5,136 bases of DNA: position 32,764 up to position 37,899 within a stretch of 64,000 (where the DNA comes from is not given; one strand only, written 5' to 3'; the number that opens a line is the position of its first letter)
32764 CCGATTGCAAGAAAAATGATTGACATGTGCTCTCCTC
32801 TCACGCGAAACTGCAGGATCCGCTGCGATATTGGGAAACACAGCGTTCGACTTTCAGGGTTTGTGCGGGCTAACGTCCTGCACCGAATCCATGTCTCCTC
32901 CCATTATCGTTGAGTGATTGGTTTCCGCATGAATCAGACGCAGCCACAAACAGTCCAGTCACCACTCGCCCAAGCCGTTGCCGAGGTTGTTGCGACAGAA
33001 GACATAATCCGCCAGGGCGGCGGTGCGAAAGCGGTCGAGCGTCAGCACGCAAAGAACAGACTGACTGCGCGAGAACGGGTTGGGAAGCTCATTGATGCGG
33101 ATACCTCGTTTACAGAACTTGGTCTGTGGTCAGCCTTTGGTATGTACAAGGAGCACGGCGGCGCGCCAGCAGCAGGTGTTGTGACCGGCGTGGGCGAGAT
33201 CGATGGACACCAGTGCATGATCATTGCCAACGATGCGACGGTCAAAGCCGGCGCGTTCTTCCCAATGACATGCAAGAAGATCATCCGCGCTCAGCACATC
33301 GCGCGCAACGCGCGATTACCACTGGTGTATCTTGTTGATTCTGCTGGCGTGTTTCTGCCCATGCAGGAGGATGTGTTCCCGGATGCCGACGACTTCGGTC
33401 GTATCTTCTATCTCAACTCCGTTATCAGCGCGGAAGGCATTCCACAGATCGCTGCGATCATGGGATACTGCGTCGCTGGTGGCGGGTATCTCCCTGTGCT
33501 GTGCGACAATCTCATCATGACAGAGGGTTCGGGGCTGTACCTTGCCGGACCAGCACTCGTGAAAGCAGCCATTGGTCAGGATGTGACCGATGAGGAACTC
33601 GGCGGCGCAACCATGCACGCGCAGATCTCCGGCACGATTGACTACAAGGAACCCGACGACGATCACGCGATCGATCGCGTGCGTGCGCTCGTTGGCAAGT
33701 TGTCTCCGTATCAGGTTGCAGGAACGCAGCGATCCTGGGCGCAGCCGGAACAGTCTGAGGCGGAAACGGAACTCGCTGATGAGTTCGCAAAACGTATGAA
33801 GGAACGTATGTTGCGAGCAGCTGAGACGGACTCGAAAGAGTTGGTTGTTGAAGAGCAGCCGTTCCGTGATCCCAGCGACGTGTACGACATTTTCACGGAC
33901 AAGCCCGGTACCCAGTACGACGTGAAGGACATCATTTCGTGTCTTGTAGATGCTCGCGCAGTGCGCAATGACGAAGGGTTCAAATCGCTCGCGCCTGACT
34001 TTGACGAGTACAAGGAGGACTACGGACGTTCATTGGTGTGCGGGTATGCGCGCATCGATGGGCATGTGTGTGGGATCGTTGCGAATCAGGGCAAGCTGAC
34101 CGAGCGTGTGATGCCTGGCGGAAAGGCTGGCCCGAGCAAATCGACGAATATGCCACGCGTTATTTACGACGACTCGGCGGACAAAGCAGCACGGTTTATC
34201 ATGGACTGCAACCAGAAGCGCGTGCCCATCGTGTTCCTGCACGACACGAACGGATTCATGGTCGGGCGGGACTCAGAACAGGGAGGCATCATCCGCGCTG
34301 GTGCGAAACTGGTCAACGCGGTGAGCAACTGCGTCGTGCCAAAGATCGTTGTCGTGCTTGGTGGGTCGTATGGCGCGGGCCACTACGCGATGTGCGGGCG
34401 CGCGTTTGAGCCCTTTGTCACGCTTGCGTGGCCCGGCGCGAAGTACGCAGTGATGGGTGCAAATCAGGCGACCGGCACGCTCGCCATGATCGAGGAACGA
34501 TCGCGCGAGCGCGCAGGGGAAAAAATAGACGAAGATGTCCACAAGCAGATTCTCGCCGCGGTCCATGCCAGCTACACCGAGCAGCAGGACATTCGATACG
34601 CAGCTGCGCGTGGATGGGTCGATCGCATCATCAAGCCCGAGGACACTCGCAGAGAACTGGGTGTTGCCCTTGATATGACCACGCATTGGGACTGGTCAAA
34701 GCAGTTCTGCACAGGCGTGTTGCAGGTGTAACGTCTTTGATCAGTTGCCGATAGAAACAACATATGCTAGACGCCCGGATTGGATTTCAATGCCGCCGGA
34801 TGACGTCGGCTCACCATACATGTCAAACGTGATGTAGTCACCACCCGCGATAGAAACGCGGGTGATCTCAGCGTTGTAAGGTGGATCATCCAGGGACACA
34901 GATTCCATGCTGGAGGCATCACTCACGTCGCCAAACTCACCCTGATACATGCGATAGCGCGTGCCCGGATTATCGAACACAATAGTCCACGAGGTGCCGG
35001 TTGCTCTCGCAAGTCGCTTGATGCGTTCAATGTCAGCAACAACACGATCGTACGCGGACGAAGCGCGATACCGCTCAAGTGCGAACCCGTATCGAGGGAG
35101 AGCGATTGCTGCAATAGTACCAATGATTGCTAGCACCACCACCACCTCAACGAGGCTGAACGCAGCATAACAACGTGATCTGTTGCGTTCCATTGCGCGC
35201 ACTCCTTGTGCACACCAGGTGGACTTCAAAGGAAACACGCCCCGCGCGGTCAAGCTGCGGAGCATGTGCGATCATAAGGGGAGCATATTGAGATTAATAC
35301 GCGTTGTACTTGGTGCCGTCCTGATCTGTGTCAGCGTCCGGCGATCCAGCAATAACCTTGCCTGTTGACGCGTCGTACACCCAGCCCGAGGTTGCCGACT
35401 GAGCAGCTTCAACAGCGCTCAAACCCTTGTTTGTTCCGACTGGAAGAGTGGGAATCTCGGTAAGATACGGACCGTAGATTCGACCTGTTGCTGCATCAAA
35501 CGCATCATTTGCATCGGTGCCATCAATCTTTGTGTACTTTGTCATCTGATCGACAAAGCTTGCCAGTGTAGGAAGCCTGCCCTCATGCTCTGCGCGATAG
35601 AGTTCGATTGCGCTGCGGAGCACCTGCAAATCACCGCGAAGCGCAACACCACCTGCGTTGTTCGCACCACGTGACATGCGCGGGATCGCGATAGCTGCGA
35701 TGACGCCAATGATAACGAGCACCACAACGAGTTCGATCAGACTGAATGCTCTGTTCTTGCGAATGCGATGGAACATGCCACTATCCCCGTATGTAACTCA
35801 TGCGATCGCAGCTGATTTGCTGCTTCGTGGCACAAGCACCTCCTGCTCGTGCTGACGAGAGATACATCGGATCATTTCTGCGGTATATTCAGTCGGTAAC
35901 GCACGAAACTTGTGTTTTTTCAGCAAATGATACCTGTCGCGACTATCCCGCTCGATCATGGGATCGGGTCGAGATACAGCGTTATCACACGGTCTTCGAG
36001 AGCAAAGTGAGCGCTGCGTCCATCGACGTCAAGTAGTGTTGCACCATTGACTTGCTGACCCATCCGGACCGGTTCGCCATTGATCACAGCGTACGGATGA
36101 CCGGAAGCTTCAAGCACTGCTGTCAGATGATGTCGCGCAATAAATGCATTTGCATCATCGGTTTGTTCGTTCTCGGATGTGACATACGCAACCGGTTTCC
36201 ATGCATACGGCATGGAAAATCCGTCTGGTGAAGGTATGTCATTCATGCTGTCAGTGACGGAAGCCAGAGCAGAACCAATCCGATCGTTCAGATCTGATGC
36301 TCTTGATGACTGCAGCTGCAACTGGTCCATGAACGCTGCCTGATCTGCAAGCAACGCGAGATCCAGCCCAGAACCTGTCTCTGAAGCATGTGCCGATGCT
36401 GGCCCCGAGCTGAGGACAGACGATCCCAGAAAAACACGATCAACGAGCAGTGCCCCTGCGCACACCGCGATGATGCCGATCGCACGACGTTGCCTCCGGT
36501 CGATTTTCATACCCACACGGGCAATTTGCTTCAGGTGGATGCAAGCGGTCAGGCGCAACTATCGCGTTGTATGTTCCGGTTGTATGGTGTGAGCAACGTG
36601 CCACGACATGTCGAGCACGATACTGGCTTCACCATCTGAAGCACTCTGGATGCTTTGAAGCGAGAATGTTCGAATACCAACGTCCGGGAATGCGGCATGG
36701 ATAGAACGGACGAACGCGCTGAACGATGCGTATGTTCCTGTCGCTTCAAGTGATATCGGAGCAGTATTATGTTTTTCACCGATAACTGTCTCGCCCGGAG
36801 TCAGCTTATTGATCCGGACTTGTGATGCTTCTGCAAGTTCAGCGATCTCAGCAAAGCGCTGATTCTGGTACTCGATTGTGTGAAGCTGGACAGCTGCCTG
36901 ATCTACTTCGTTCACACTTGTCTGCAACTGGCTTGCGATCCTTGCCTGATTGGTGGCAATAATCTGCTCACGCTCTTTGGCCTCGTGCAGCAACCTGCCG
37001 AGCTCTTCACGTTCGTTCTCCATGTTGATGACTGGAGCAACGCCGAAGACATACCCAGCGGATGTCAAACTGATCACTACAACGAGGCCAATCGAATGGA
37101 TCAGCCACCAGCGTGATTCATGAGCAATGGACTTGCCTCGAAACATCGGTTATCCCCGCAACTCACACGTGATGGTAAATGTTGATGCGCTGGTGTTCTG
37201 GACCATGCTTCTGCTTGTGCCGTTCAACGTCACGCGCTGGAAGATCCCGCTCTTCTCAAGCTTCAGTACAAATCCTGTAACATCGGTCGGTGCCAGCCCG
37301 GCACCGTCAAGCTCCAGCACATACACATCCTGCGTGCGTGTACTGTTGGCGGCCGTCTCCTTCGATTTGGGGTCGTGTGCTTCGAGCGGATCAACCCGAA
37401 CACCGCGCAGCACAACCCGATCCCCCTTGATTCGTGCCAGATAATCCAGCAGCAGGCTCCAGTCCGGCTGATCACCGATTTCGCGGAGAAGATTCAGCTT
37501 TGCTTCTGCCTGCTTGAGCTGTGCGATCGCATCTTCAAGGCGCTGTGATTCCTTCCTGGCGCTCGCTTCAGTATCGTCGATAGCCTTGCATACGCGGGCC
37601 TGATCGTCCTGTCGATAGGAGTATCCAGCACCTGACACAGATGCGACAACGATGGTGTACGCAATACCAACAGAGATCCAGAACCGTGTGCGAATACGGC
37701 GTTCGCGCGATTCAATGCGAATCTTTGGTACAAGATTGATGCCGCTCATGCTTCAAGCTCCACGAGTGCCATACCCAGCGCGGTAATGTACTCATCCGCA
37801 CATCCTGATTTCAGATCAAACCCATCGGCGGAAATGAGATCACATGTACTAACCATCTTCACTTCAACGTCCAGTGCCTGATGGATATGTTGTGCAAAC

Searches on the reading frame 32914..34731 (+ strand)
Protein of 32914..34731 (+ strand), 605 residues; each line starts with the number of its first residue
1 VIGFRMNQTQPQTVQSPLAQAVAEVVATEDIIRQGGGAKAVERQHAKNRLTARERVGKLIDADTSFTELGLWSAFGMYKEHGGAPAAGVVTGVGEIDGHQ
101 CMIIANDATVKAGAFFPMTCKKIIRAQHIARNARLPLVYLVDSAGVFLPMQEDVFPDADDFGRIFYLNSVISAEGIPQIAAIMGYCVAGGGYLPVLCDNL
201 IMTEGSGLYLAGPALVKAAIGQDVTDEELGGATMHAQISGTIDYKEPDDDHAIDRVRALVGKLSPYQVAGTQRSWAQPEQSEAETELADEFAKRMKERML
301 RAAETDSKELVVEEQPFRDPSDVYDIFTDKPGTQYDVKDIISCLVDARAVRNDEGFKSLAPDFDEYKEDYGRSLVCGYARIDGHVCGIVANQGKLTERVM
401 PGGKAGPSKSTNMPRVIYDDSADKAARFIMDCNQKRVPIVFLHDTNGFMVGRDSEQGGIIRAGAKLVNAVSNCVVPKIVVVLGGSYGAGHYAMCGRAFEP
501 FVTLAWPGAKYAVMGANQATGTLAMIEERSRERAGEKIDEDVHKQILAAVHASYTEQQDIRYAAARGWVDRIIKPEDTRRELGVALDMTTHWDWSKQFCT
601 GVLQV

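Call 9: search_protein_families(library=pfam, proteins=[window:32914-34731:+], max_evalue=0.01)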
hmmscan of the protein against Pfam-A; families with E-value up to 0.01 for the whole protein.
window:32914-34731:+ (605 aa): 3 families
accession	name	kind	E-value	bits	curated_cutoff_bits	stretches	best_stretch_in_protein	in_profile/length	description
PF01039.27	Carboxyl_trans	-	1.5e-126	423.4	22.3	1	43-591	1-480/493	Carboxyl transferase domain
PF03255.19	ACCA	-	9.1e-10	38.6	23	1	373-488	93-201/310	Acetyl co-enzyme A carboxylase carboxyltransferase-like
PF06833.16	MdcE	-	2.9e-05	24.3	32.7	1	433-527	24-119/196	Malonate decarboxylase gamma subunit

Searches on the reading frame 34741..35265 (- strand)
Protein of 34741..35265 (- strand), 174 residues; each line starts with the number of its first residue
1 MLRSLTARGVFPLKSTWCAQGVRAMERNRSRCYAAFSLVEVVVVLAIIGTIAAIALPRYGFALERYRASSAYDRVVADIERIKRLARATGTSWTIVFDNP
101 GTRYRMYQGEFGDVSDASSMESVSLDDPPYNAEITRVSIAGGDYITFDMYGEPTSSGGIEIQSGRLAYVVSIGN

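Call 9: search_protein_families(library=pfam, proteins=[window:34741-35265:-], max_evalue=0.01)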
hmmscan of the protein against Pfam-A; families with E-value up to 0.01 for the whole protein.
window:34741-35265:- (174 aa): 1 family
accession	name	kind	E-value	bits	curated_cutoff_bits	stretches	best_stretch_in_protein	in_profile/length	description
PF07963.17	N_methyl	-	1.3e-05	25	21.2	1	32-56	3-27/27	Prokaryotic N-terminal methylation motif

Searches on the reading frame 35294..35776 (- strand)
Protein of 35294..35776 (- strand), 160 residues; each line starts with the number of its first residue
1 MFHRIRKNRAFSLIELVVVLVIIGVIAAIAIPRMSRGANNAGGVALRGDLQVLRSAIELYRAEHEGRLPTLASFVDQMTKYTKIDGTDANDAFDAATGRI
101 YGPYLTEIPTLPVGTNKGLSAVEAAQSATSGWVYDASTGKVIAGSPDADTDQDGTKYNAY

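Call 9: search_protein_families(library=pfam, proteins=[window:35294-35776:-], max_evalue=0.01)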
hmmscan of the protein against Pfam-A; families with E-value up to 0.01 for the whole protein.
window:35294-35776:- (160 aa): 1 family
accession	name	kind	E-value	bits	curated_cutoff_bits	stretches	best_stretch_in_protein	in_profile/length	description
PF07963.17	N_methyl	-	5.9e-08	32.4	21.2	1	6-31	2-27/27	Prokaryotic N-terminal methylation motif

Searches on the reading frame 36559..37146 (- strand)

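Call 9: search_protein_families(library=pfam, proteins=[window:36559-37146:-], max_evalue=0.01)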
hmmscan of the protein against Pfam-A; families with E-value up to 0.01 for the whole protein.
window:36559-37146:- (195 aa): 1 family
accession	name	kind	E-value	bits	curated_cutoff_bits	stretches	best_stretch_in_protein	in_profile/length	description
PF04350.18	PilO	-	3e-08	34.4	22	1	48-169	7-127/145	Pilus assembly protein, PilO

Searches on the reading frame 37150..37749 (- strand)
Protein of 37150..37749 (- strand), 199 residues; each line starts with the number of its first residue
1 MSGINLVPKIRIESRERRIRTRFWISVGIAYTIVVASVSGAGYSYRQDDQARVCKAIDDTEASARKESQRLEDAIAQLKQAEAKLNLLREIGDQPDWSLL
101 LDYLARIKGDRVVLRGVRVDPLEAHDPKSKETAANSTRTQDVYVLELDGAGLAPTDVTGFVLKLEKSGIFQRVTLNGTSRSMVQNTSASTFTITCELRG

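Call 9: search_protein_families(library=pfam, proteins=[window:37150-37749:-], max_evalue=0.01)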
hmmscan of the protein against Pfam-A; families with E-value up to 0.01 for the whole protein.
window:37150-37749:- (199 aa): 1 family
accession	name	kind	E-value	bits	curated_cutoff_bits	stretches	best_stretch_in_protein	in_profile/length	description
PF05137.18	PilN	-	8.9e-08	32.5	22.8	1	101-197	3-78/78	Fimbrial assembly protein (PilN)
